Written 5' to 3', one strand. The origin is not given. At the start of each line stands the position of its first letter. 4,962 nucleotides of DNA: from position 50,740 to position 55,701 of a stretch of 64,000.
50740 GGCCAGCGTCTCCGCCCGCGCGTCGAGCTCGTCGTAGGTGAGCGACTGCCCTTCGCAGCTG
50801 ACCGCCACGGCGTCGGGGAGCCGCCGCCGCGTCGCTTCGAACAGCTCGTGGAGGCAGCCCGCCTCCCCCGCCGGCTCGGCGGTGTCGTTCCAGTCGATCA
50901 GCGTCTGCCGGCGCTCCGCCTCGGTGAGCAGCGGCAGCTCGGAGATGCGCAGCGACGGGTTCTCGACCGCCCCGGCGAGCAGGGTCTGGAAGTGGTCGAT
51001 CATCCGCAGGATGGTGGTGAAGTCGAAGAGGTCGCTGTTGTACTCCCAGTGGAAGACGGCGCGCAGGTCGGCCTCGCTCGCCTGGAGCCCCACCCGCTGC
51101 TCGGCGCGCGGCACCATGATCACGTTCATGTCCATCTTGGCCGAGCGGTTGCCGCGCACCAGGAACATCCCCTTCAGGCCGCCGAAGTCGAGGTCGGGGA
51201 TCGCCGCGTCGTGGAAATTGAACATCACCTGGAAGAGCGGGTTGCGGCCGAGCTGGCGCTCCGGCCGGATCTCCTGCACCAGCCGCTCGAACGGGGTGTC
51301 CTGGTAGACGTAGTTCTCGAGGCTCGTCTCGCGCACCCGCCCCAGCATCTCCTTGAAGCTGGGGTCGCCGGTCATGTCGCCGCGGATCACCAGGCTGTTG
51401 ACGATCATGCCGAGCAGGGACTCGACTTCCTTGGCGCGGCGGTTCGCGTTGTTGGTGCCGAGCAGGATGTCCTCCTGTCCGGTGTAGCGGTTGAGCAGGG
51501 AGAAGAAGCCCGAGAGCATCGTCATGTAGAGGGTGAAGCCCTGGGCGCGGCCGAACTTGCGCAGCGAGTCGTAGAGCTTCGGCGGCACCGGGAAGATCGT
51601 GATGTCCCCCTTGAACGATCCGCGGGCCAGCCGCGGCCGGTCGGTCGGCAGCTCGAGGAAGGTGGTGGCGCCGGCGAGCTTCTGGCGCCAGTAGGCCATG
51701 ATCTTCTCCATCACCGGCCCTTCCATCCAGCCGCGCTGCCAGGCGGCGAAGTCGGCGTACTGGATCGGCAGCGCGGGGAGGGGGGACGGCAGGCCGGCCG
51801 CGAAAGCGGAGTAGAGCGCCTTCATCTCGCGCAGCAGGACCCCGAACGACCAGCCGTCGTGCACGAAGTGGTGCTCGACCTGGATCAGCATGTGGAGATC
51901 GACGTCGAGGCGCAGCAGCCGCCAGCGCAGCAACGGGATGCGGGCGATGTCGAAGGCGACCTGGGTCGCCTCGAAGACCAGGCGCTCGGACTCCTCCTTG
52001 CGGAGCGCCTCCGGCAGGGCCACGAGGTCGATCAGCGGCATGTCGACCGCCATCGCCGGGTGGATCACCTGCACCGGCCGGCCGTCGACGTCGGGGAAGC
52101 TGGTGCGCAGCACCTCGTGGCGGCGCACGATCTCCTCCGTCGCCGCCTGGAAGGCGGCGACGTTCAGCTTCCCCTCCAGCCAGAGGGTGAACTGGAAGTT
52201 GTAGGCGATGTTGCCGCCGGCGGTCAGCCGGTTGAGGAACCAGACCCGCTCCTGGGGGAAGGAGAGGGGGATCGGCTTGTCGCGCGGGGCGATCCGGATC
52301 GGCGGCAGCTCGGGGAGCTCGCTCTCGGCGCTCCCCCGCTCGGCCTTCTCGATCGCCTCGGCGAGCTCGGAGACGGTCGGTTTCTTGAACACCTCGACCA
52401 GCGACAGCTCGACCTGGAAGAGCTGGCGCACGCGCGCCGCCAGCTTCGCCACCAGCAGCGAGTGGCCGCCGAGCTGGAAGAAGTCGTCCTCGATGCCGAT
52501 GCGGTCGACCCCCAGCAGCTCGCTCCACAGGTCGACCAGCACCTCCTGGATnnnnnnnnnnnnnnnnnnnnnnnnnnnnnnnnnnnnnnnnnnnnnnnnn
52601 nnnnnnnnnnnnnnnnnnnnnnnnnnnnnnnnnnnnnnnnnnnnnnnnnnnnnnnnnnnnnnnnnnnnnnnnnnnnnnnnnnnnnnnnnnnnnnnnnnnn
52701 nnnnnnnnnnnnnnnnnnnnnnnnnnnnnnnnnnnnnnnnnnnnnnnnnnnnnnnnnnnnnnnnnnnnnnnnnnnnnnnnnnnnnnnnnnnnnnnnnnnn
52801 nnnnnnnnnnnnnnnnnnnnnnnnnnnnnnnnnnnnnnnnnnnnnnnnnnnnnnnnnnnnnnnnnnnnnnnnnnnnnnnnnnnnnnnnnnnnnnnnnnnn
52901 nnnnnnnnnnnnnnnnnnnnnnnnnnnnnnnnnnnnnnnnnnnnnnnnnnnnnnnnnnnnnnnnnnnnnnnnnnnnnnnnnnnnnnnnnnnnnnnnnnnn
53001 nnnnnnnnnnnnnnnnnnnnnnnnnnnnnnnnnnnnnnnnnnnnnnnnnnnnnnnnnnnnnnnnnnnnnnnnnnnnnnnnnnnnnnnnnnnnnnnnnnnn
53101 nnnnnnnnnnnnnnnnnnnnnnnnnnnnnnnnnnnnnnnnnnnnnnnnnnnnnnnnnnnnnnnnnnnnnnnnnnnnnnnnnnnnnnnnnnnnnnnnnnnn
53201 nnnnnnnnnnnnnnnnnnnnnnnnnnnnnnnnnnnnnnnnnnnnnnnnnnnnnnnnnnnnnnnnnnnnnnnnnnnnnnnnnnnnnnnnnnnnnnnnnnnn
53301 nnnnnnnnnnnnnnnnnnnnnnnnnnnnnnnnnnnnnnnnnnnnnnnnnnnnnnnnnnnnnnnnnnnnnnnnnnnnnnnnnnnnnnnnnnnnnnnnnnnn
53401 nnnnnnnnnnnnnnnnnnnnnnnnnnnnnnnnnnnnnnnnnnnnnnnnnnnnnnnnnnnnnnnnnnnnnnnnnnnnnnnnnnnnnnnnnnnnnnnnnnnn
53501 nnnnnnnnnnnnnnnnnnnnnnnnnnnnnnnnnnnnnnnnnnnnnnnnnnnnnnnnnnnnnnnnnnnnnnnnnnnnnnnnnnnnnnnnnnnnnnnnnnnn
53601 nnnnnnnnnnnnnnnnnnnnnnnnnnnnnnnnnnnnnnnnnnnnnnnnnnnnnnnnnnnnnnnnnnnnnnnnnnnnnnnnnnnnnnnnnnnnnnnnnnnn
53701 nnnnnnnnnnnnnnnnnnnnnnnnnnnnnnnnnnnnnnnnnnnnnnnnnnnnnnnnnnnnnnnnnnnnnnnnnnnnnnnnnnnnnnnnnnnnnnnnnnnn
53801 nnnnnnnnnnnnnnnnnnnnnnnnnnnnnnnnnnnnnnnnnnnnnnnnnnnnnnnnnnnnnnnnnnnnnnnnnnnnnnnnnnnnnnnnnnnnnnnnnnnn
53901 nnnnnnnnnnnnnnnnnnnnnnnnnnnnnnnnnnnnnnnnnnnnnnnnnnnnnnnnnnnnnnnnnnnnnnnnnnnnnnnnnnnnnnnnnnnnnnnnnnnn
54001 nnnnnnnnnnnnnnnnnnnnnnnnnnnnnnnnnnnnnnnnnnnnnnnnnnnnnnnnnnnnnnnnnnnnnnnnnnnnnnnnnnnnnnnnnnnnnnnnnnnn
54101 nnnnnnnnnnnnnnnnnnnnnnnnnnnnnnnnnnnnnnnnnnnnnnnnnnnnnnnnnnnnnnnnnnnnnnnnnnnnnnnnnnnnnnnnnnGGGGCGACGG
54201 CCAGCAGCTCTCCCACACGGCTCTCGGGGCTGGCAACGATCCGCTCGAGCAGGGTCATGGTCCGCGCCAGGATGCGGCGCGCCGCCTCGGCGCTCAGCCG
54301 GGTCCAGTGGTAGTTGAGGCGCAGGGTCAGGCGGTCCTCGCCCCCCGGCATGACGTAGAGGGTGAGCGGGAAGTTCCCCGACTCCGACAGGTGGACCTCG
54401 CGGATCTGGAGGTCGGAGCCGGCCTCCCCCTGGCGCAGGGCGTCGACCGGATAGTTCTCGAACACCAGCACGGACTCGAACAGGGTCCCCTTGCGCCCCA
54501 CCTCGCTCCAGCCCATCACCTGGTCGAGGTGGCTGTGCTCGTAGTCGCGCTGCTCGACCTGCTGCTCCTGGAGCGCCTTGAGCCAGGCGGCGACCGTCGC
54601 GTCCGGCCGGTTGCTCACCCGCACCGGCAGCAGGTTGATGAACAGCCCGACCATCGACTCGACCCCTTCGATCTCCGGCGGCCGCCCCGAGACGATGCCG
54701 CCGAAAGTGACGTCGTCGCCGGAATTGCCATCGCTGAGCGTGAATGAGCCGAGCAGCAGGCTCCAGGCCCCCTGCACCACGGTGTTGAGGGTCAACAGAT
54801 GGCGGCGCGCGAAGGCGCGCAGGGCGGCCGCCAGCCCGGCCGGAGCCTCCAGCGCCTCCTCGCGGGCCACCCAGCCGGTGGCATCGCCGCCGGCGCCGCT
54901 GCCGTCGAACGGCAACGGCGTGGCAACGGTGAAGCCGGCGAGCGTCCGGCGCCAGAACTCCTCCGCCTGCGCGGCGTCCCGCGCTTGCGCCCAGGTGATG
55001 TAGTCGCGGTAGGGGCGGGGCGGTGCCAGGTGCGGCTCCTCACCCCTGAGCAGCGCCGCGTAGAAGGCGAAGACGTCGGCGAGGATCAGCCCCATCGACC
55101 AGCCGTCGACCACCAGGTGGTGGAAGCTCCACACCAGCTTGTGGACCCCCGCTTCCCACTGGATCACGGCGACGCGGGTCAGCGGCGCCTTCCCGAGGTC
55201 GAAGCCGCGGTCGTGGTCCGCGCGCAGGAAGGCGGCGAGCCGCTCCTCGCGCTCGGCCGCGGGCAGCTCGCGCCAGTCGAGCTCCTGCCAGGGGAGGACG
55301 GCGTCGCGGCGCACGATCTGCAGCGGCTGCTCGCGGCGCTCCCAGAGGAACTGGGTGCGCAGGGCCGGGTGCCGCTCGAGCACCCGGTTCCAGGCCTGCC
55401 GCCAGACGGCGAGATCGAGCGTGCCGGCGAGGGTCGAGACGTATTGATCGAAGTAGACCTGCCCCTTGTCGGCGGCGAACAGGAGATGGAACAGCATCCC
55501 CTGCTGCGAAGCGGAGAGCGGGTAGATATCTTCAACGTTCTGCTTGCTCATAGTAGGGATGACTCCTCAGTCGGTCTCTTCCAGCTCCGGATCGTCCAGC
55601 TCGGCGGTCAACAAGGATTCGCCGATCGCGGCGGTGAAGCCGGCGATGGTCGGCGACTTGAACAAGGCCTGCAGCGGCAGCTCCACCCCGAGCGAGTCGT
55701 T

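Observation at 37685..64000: Large NRPS assembly line ending in a condensation-like release domain; no clear match to a known compound family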

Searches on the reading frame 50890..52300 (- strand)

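Call 32: search_solved_structures(query=window:50890-52300:-, max_evalue=0.00001, show_alignments=0)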
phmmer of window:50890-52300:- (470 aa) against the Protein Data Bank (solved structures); distinct sequences matched with E-value up to 0.00001: 0.

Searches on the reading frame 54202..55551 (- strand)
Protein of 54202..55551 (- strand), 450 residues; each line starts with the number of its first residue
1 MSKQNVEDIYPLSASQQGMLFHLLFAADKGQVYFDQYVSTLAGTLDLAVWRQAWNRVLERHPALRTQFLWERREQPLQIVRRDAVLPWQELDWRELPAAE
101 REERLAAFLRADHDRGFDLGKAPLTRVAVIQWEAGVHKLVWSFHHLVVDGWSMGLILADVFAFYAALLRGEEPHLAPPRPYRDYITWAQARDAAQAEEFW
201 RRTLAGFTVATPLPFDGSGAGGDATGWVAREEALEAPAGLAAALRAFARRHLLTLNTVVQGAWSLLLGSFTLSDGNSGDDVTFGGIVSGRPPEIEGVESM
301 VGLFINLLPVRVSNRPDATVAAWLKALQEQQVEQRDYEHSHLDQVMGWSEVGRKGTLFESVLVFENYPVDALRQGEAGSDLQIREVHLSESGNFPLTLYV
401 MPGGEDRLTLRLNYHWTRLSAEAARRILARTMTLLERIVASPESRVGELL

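Call 31: search_solved_structures(query=window:54202-55551:-, max_evalue=0.00001, show_alignments=0)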
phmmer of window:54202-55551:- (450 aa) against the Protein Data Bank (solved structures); distinct sequences matched with E-value up to 0.00001: 50.
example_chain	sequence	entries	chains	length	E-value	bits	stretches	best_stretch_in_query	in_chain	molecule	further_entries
8hlk_A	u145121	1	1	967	9.5e-110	370.8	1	4-449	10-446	Microcystin synthetase B (Fragment)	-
9rde_A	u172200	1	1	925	5.7e-88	299.1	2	5-439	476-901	Bacitracin synthase 3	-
9up2_A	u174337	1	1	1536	2.5e-79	270.6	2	5-435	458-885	PvdL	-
9lcp_A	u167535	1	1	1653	3.6e-79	270.1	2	5-435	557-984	PvdL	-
9lco_A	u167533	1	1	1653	3.6e-79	270.1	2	5-435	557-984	PvdL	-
9lcq_A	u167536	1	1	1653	3.7e-79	270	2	5-435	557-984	PvdL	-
2vsq_A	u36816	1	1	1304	6.5e-70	239.5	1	2-446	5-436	SURFACTIN SYNTHETASE SUBUNIT 3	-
8f7f_A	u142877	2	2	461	6.8e-70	239.5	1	5-446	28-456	Surfactin synthetase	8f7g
8f7h_A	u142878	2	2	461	1.1e-67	232.2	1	5-446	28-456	Surfactin synthetase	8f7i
9bfd_B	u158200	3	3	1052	5.7e-67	229.8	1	2-429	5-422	Tyrocidine synthase 2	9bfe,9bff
6p1j_A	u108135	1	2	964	3.2e-30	108.7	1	8-440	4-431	Txo2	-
6oyf_A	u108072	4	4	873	1.1e-28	103.7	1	11-441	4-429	Txo1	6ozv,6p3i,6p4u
7r9x_A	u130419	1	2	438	8e-27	97.5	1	4-322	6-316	AmbE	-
8jbr_A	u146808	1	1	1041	1.6e-26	96.5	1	4-313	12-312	McyA protein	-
5u89_A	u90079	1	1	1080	3.3e-25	92.2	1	8-448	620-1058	Amino acid adenylation domain protein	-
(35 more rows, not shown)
